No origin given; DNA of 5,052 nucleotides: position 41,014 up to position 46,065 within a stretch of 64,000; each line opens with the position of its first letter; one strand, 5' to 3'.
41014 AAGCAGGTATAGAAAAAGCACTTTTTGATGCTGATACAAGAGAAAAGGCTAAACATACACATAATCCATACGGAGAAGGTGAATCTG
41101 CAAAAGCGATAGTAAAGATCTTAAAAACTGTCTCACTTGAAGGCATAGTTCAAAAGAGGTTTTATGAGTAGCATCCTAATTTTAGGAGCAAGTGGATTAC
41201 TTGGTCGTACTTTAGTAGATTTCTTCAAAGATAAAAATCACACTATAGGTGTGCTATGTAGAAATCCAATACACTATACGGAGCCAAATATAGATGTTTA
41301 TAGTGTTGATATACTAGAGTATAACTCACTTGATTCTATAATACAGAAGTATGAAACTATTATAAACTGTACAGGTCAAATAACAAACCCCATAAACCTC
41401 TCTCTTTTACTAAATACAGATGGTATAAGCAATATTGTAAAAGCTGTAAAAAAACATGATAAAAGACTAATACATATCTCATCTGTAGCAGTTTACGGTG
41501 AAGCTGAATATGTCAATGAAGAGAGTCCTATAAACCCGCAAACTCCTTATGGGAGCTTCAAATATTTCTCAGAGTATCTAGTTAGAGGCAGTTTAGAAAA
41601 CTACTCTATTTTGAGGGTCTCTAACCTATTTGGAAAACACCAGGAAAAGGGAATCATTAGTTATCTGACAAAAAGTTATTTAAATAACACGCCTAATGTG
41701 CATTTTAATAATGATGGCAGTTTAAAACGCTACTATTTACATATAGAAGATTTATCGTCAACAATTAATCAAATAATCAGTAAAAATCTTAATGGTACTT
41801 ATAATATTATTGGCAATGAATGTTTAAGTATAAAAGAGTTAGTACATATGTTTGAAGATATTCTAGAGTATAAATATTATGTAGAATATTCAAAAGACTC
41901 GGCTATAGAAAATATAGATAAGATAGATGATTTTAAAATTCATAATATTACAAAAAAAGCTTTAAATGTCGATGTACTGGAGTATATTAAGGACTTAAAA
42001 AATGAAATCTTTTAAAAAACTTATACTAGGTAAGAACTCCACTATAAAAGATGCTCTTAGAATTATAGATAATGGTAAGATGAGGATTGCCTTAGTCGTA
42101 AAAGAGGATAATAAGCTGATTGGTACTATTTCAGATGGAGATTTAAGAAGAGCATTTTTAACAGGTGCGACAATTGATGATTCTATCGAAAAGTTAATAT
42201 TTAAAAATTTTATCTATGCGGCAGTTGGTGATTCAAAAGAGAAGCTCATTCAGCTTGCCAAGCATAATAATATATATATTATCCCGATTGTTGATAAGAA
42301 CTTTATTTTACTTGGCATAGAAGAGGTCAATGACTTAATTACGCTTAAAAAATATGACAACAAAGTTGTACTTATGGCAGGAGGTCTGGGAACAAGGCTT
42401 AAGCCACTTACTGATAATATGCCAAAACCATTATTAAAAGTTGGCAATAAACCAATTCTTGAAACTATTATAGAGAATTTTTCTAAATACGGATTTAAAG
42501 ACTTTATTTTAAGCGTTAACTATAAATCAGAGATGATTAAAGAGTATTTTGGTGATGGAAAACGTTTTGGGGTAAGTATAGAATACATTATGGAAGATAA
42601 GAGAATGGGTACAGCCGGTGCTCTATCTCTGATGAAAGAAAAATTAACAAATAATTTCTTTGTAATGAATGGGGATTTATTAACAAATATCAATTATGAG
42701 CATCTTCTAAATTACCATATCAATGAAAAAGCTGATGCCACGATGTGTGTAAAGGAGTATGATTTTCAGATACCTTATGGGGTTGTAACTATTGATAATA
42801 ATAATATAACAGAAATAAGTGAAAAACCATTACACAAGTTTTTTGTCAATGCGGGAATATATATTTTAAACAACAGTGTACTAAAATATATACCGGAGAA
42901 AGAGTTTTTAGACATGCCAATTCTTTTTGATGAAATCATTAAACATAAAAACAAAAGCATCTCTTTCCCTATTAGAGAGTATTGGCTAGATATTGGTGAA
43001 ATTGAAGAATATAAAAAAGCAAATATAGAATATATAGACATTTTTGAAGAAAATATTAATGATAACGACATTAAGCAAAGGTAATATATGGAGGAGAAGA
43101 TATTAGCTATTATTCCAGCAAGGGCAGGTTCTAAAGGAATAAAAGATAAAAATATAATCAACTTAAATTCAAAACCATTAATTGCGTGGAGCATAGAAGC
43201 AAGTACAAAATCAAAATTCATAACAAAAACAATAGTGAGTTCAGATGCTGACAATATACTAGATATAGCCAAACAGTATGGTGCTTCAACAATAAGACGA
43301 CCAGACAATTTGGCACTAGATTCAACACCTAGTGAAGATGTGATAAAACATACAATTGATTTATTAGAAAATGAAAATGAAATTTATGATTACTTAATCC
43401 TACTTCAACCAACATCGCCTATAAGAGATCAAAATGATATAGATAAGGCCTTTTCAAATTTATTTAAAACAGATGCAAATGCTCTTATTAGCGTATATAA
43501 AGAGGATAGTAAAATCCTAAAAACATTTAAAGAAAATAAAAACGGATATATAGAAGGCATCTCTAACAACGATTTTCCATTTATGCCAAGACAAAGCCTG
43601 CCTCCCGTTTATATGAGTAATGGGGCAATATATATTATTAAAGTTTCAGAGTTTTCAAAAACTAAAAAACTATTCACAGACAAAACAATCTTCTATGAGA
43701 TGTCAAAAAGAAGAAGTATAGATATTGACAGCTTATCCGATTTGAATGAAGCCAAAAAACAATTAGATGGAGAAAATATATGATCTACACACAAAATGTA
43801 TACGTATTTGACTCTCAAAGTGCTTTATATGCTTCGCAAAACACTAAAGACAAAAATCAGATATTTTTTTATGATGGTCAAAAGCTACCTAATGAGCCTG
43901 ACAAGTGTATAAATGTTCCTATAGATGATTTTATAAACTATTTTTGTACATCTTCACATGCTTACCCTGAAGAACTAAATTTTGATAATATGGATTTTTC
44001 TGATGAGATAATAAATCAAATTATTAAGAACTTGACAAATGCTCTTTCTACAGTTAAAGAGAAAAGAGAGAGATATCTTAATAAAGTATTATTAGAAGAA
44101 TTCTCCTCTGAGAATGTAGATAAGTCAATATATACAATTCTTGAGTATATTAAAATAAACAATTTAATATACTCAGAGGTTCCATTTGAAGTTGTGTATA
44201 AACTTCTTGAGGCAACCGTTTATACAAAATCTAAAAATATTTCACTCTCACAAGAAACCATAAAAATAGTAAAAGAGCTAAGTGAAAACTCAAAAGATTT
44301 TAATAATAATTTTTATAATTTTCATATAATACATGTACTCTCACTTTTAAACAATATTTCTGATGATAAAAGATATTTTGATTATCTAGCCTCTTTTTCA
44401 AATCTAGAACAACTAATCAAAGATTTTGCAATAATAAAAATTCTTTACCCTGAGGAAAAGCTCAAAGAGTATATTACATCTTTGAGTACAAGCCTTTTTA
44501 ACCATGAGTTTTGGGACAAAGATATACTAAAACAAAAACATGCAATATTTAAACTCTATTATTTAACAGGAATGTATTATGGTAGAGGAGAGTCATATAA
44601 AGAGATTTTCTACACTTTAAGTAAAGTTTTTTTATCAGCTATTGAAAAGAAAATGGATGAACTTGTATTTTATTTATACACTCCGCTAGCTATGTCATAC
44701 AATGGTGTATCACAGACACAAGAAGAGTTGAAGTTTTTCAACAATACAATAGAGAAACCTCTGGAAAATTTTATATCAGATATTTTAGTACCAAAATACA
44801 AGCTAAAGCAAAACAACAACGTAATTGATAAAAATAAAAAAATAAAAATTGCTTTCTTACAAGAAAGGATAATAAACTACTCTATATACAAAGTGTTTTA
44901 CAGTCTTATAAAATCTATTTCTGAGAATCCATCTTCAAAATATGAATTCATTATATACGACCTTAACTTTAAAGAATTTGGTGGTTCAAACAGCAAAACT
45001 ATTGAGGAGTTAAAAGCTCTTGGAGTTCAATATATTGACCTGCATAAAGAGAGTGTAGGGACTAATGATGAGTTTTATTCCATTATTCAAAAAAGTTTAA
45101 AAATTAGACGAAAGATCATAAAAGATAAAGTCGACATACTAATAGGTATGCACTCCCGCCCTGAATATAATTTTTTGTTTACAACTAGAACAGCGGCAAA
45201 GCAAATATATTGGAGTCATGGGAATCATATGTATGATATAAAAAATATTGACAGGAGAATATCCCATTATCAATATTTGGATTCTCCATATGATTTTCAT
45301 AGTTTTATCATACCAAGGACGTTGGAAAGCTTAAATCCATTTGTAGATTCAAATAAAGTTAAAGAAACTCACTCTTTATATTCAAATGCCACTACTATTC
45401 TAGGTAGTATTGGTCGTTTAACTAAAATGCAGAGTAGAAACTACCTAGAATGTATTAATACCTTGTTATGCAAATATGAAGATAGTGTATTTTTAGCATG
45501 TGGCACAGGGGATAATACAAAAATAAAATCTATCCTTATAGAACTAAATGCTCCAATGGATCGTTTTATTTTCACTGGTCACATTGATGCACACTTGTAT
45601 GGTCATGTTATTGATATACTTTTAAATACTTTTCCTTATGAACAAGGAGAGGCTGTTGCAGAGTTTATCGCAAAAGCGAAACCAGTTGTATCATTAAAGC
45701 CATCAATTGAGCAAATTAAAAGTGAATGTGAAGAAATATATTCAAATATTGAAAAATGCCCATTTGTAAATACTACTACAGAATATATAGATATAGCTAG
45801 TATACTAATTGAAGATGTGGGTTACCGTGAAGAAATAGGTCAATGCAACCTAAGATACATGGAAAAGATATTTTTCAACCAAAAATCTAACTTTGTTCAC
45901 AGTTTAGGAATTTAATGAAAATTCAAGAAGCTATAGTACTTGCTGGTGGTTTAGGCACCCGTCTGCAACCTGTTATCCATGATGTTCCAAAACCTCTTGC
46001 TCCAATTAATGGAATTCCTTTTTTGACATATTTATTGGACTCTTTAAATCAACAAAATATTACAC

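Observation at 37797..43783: Nonulosonate cassette with a reductase where the aminotransferase should be: possible 9-deoxy-sialic (fusaminic-type) acid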

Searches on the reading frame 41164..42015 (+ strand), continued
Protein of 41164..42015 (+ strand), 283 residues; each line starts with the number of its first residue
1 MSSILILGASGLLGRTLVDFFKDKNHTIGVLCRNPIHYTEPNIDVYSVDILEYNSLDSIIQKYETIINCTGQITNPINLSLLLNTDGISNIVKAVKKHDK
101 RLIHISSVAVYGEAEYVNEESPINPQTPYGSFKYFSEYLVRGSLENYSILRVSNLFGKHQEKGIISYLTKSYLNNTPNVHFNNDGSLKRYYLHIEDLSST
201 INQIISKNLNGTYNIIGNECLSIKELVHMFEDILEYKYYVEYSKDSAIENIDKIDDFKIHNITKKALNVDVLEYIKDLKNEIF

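Call 59: predict_structure(alignment_id=A1)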
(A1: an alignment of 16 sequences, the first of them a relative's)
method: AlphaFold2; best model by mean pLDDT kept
length: 283 residues; sequences in the alignment: 16
mean_pLDDT: 91.3   pTM: 0.90
mean pLDDT of the five models: 91.3, 89.1, 86.5, 86.3, 79.5
residues with pLDDT >= 90: 198; 70-90: 77; 50-70: 7; < 50: 1
segments of 3 or more residues with pLDDT < 50: none
pLDDT, mean of each block of 10 residues (from residue 1): 91 92 92 88 95 98 97 78 96 98 93 89 89 95 97 89 92 95 91 93 94 92 95 96 85 89 77 89 59
secondary structure, 60 per line:
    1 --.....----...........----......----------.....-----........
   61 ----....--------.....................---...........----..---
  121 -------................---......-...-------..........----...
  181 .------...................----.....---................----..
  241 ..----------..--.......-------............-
elements in order: E3-7 H12-22 E27-32 E43-47 H53-60 E65-68 H77-97 E101-107 H108-111 H128-143 E147-152 E154-156 H164-173 E178-181 E188-193 H194-206 E211-215 E219-222 H223-234 E239-242 H257-263 H271-282

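Call 62: fold_search(model_id=the predicted structure, library=pdb)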
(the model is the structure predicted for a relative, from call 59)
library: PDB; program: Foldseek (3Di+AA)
matches with E <= 10: 1979; with E <= 0.001: 1593
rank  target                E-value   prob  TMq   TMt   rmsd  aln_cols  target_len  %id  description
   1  8rdi_A                9.7e-21  1.00  0.86  0.78   3.2       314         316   18  Crystal structure of UDP-galactose 4-epimerase from Pyrococcus horikoshii containing Y145F mutation and with bound NAD (released 2024-12-18)
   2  8rdg_A                4.8e-20  1.00  0.86  0.78   3.3       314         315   19  Crystal structure of UDP-galactose 4-epimerase from Pyrococcus horikoshii with bound NAD (released 2024-12-18)
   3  8rdh_A                7.6e-20  1.00  0.86  0.77   3.4       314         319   19  Crystal structure of UDP-galactose 4-epimerase from Pyrococcus horikoshii with bound NAD and GDP-L-fucose (released 2024-12-18)
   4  6bi4_B                9.5e-20  1.00  0.86  0.79   3.2       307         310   20  2.9 Angstrom Resolution Crystal Structure of dTDP-Glucose 4,6-dehydratase (rfbB) from Bacillus anthracis str. Ames in  (released 2017-11-08)
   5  7xpq_B                1.5e-19  1.00  0.83  0.71   3.7       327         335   19  Crystal Structure of UDP-Glc/GlcNAc 4-Epimerase with NAD/UDP-GlcNAc (released 2023-05-17)
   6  6bi4_A                1.7e-19  1.00  0.87  0.79   3.2       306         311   21  2.9 Angstrom Resolution Crystal Structure of dTDP-Glucose 4,6-dehydratase (rfbB) from Bacillus anthracis str. Ames in  (released 2017-11-08)
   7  7xpo_A                1.7e-19  1.00  0.84  0.70   3.8       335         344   18  Crystal Structure of UDP-Glc/GlcNAc 4-Epimerase with NAD/UDP-Glc (released 2023-05-17)
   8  6kv9                  1.9e-19  1.00  0.86  0.82   3.1       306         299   19  MoeE5 in complex with UDP-glucuronic acid and NAD (released 2019-11-13)
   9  8sk0_B                2.5e-19  1.00  0.86  0.74   3.7       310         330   17  Crystal structure of EvdS6 decarboxylase in ligand bound state (released 2023-08-09)
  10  1kep_A                2.5e-19  1.00  0.83  0.69   4.0       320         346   20  The crystal structure of dTDP-D-glucose 4,6-dehydratase (RmlB) from Streptococcus suis with dTDP-xylose bound (released 2002-01-25)
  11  8wov_B                2.7e-19  1.00  0.84  0.70   3.8       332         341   19  Crystal structure of Arabidopsis thaliana UDP-glucose 4-epimerase 2 (AtUGE2) complexed with UDP, G233A mutant (released 2024-05-15)
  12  4zrm_B                3.0e-19  1.00  0.85  0.78   3.5       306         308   22  Crystal Structure of UDP-Glucose 4-Epimerase (TM0509) from Hyperthermophilic Eubacterium Thermotoga maritima (released 2015-09-16)
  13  1kep_B                3.3e-19  1.00  0.83  0.69   4.0       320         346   20  The crystal structure of dTDP-D-glucose 4,6-dehydratase (RmlB) from Streptococcus suis with dTDP-xylose bound (released 2002-01-25)
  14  3aw9_A                3.3e-19  1.00  0.82  0.77   3.7       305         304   17  Structure of UDP-galactose 4-epimerase mutant (released 2012-02-29)
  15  7xpq_A                4.2e-19  1.00  0.84  0.70   3.7       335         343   19  Crystal Structure of UDP-Glc/GlcNAc 4-Epimerase with NAD/UDP-GlcNAc (released 2023-05-17)
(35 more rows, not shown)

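Call 78: find_encoding_contigs(protein=P0140, flank=8000, max_places=1)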
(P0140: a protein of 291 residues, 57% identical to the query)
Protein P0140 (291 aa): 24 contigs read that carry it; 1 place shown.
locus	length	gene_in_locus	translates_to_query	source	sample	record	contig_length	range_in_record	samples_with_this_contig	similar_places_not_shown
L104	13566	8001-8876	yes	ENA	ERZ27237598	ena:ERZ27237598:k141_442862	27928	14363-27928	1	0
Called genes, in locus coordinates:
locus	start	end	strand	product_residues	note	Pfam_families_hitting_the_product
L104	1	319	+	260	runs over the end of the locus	-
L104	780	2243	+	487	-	PF03062:MBOAT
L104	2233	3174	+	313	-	-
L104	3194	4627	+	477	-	-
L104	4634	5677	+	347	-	PF03102:NeuB, PF08666:SAF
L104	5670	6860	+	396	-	PF02719:Polysacc_synt_2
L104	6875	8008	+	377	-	PF02350:Epimerase_2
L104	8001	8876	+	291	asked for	PF01073:3Beta_HSD (weak), PF01370:Epimerase, PF04321:RmlD_sub_bind, PF07993:NAD_binding_4 (faint), PF13460:NAD_binding_10, PF16363:GDP_Man_Dehyd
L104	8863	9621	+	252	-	PF00977:His_biosynth, PF02581:TMP-TENI (faint), PF01207:Dus (faint), PF03060:NMO (faint), PF05690:ThiG (faint), PF01180:DHO_dh (faint)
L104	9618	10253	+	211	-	PF00117:GATase, PF07685:GATase_3, PF01174:SNO (faint)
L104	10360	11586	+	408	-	-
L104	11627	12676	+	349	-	PF00571:CBS (faint), PF00483:NTP_transferase, PF12804:NTP_transf_3 (weak)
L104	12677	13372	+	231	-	PF02348:CTP_transf_3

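Call 79: find_encoding_contigs(protein=P0139, flank=8000, max_places=1)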
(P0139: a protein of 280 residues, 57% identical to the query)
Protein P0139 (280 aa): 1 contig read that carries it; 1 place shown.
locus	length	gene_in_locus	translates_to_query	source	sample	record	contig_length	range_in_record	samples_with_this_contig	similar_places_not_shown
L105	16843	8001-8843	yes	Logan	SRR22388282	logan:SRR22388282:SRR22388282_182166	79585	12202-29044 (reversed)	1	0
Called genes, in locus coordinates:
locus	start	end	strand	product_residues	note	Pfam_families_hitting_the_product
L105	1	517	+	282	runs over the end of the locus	PF13489:Methyltransf_23, PF08241:Methyltransf_11, PF08242:Methyltransf_12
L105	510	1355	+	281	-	PF05148:Methyltransf_8, PF13489:Methyltransf_23, PF13847:Methyltransf_31, PF08241:Methyltransf_11, PF08242:Methyltransf_12 (weak), PF13649:Methyltransf_25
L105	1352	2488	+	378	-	PF01041:DegT_DnrJ_EryC1, PF00155:Aminotran_1_2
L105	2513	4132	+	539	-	-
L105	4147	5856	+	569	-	PF00664:ABC_membrane, PF00005:ABC_tran, PF02463:SMC_N (faint)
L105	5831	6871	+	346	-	PF03102:NeuB, PF08666:SAF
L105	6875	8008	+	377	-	PF02350:Epimerase_2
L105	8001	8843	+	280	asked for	PF01370:Epimerase, PF03435:Sacchrp_dh_NADP (faint), PF04321:RmlD_sub_bind, PF05368:NmrA (faint), PF07993:NAD_binding_4 (faint), PF13460:NAD_binding_10, PF16363:GDP_Man_Dehyd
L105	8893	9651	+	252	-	PF00977:His_biosynth, PF02581:TMP-TENI (faint), PF05690:ThiG (faint), PF01207:Dus (faint), PF03060:NMO (faint), PF04309:G3P_antiterm (faint)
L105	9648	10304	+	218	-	PF00117:GATase, PF07685:GATase_3 (weak), PF01174:SNO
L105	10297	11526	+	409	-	-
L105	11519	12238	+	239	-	PF02348:CTP_transf_3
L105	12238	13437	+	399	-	PF27908:Lept_O_ant_chp1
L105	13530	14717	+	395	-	PF01073:3Beta_HSD (weak), PF01370:Epimerase (faint), PF02719:Polysacc_synt_2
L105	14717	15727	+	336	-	PF03102:NeuB, PF08666:SAF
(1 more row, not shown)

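Call 80: find_encoding_contigs(protein=P0211, flank=8000, max_places=1)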
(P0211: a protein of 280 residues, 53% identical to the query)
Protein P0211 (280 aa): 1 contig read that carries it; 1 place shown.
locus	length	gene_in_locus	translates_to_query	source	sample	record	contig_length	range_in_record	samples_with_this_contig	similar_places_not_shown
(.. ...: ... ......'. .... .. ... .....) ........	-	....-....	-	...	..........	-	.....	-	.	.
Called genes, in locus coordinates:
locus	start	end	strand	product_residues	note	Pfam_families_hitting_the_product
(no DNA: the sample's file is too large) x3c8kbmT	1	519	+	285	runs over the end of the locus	PF00535:Glycos_transf_2 (weak)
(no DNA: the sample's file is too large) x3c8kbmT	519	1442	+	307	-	PF01075:Glyco_transf_9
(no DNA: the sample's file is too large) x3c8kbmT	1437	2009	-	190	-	PF13580:SIS_2, PF01380:SIS (weak)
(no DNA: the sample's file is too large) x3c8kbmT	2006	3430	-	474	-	PF00294:PfkB, PF01256:Carb_kinase (weak), PF01467:CTP_transf_like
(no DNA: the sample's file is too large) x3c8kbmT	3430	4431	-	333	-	PF01073:3Beta_HSD, PF01370:Epimerase, PF02719:Polysacc_synt_2, PF07993:NAD_binding_4 (weak), PF16363:GDP_Man_Dehyd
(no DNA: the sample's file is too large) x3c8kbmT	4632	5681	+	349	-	PF03102:NeuB, PF08666:SAF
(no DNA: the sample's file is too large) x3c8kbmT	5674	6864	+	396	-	PF02719:Polysacc_synt_2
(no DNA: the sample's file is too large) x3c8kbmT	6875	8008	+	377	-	PF02350:Epimerase_2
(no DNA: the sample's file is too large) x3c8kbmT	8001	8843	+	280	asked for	PF01073:3Beta_HSD, PF01370:Epimerase, PF04321:RmlD_sub_bind, PF13460:NAD_binding_10, PF16363:GDP_Man_Dehyd, PF07993:NAD_binding_4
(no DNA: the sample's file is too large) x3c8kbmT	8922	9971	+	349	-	PF00571:CBS (faint), PF12804:NTP_transf_3 (faint), PF00483:NTP_transferase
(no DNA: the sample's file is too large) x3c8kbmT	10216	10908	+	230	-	PF02348:CTP_transf_3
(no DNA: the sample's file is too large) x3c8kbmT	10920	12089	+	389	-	PF27908:Lept_O_ant_chp1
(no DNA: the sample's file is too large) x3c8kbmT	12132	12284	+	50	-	-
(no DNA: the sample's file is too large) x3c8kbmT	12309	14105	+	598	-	PF00664:ABC_membrane, PF02463:SMC_N (weak), PF00005:ABC_tran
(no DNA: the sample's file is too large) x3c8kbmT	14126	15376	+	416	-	PF01041:DegT_DnrJ_EryC1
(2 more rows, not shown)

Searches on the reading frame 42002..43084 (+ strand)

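Call 3: search_protein_families(library=pfam, proteins=[window:42002-43084:+])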
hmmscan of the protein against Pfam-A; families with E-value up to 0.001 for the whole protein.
window:42002-43084:+ (360 aa): 3 families
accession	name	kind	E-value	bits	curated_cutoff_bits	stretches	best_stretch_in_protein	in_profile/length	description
PF00483.29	NTP_transferase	-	2.9e-47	161.8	21.2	1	121-343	1-241/245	Nucleotidyl transferase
PF00571.33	CBS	-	4.7e-10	40.1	24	1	9-52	12-55/57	CBS domain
PF12804.13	NTP_transf_3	-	1.7e-09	38.5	27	1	122-258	1-130/160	MobA-like NTP transferase domain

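Call 4: search_protein_families(library=ncbifam, proteins=[window:42002-43084:+])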
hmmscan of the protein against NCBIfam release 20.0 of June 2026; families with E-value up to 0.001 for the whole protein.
window:42002-43084:+ (360 aa): 42 families (the best 25 are shown)
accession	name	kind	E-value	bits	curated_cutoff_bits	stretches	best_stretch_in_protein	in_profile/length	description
TIGR03992.1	Arch_glmU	subfamily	5.4e-46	157.2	292.1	1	121-347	2-230/393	bifunctional sugar-1-phosphate nucleotidylyltransferase/acetyltransferase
NF052502.1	man1P_GTase_Rv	exception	5e-44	150.6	440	1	122-341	3-227/352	mannose-1-phosphate guanylyltransferase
NF049965.1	GlMnHpPGnyltfHddC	equivalog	2.5e-34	118.9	300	1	121-339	2-216/221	D-glycero-D-manno-heptose 1-phosphate guanosyltransferase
NF045761.1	NAMPUrTaseMurU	equivalog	1.7e-33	116.4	250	1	121-341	2-224/226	N-acetylmuramate alpha-1-phosphate uridylyltransferase MurU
NF041313.1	UDPGP_AglF_Halo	equivalog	5e-32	111.2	400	1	122-294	3-179/234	UTP--glucose-1-phosphate uridylyltransferase AglF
TIGR01208.1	rmlA_long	equivalog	6.4e-30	104.2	320.25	1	121-357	1-247/353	glucose-1-phosphate thymidylyltransferase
TIGR02623.1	G1P_cyt_trans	equivalog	2.7e-28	99.1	300.25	2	121-194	2-75/255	glucose-1-phosphate cytidylyltransferase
NF041173.1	Sug_nt_acttase_Thmprot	equivalog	2.1e-24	86.2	600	1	121-352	2-235/405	bifunctional sugar-1-phosphate nucleotidylyltransferase/acetyltransferase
TIGR02091.1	glgC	equivalog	1.6e-22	80.1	424.9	1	123-346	4-261/364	glucose-1-phosphate adenylyltransferase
NF003670.0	PRK05293.1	equivalog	2.3e-20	72.9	470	1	123-349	8-263/382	glucose-1-phosphate adenylyltransferase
NF001947.0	PRK00725.1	subfamily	1e-16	60.7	470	1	120-347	17-290/426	glucose-1-phosphate adenylyltransferase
TIGR01207.1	rmlA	equivalog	2e-16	59.9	360.65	1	122-297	2-183/286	glucose-1-phosphate thymidylyltransferase RfbA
TIGR01173.1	glmU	equivalog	4.4e-15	55.5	366.85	1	121-295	2-178/452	bifunctional UDP-N-acetylglucosamine diphosphorylase/glucosamine-1-phosphate N-acetyltransferase GlmU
NF010934.1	PRK14354.1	equivalog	6.3e-15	54.6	450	1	122-295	2-178/447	bifunctional UDP-N-acetylglucosamine diphosphorylase/glucosamine-1-phosphate N-acetyltransferase GlmU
NF041135.1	IPPtranDIPPsyn_Thcocales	equivalog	9.2e-15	54.5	580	1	121-343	2-216/419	bifunctional L-myo-inositol-1-phosphate cytidylyltransferase/CDP-L-myo-inositol myo-inositolphosphotransferase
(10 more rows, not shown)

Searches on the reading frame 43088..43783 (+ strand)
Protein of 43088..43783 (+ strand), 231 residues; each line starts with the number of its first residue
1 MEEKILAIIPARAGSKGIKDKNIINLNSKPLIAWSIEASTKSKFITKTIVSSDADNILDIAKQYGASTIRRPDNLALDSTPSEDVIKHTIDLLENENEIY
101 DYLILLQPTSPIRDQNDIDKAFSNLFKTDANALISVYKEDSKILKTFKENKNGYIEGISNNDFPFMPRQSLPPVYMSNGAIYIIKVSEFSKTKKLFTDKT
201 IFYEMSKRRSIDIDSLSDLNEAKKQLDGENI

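Call 3: search_protein_families(library=pfam, proteins=[window:43088-43783:+])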
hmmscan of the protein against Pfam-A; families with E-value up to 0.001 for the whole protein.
window:43088-43783:+ (231 aa): 1 family
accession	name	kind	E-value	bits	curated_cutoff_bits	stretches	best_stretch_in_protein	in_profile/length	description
PF02348.25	CTP_transf_3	-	2e-26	93.6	22.6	1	7-180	2-168/217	Cytidylyltransferase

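Call 4: search_protein_families(library=ncbifam, proteins=[window:43088-43783:+])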
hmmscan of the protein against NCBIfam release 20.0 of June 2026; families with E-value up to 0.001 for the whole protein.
window:43088-43783:+ (231 aa): 6 families
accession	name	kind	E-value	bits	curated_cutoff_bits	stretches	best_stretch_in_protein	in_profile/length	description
TIGR03584.1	PseF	equivalog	5.3e-45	153.8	205.7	1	6-223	1-217/222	pseudaminic acid cytidylyltransferase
NF003952.0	PRK05450.1-5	subfamily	1.7e-14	53.6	193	1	4-139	2-130/250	3-deoxy-manno-octulosonate cytidylyltransferase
NF009905.0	PRK13368.1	subfamily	1e-11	44.7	255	1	4-147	2-135/243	3-deoxy-manno-octulosonate cytidylyltransferase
NF003950.0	PRK05450.1-3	subfamily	6.3e-10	38.8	234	1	5-136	3-128/248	3-deoxy-manno-octulosonate cytidylyltransferase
NF003948.0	PRK05450.1-1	equivalog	1.4e-08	34.3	281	1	3-131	4-126/248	3-deoxy-manno-octulosonate cytidylyltransferase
TIGR00466.1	kdsB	equivalog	4.9e-06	26.1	155.2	1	6-69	4-66/241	3-deoxy-manno-octulosonate cytidylyltransferase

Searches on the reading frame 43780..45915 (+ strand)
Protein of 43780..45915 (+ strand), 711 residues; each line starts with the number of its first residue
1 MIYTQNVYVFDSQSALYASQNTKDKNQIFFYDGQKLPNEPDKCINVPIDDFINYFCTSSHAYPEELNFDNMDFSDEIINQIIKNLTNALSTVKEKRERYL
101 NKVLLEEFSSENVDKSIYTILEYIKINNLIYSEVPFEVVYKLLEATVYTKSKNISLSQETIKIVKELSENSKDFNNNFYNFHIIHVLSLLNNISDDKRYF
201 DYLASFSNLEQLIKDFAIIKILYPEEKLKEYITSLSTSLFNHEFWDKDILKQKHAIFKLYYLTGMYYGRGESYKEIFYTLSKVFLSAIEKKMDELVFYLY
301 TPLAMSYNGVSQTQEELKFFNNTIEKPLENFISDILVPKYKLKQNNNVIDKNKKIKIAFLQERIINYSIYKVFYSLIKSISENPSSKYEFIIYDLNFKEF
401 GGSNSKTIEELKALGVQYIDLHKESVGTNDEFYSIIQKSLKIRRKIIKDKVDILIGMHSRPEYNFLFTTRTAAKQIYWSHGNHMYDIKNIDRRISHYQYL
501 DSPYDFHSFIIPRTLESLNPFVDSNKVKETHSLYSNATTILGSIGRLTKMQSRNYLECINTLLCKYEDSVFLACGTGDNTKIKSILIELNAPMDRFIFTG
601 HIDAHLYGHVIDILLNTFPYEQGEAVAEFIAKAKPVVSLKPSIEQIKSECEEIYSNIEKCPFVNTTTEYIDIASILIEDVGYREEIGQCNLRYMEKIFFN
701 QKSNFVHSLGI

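Call 3: search_protein_families(library=pfam, proteins=[window:43780-45915:+])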
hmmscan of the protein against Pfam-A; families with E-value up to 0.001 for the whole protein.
window:43780-45915:+ (711 aa): 0 families

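Call 4: search_protein_families(library=ncbifam, proteins=[window:43780-45915:+])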
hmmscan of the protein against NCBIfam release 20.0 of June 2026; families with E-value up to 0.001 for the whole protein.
window:43780-45915:+ (711 aa): 0 families

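Call 63: search_protein_families(library=pfam, max_evalue=0.1, proteins=[window:43780-45915:+])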
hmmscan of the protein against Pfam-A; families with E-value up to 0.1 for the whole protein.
window:43780-45915:+ (711 aa): 0 families

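Call 76: search_solved_structures(query=window:43780-45915:+, max_evalue=1)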
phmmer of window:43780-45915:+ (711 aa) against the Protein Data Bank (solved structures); distinct sequences matched with E-value up to 1: 1.
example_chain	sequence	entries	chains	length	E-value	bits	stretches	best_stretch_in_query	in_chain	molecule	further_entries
5wtp_A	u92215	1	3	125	0.79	11.1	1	528-604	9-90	OmpA family protein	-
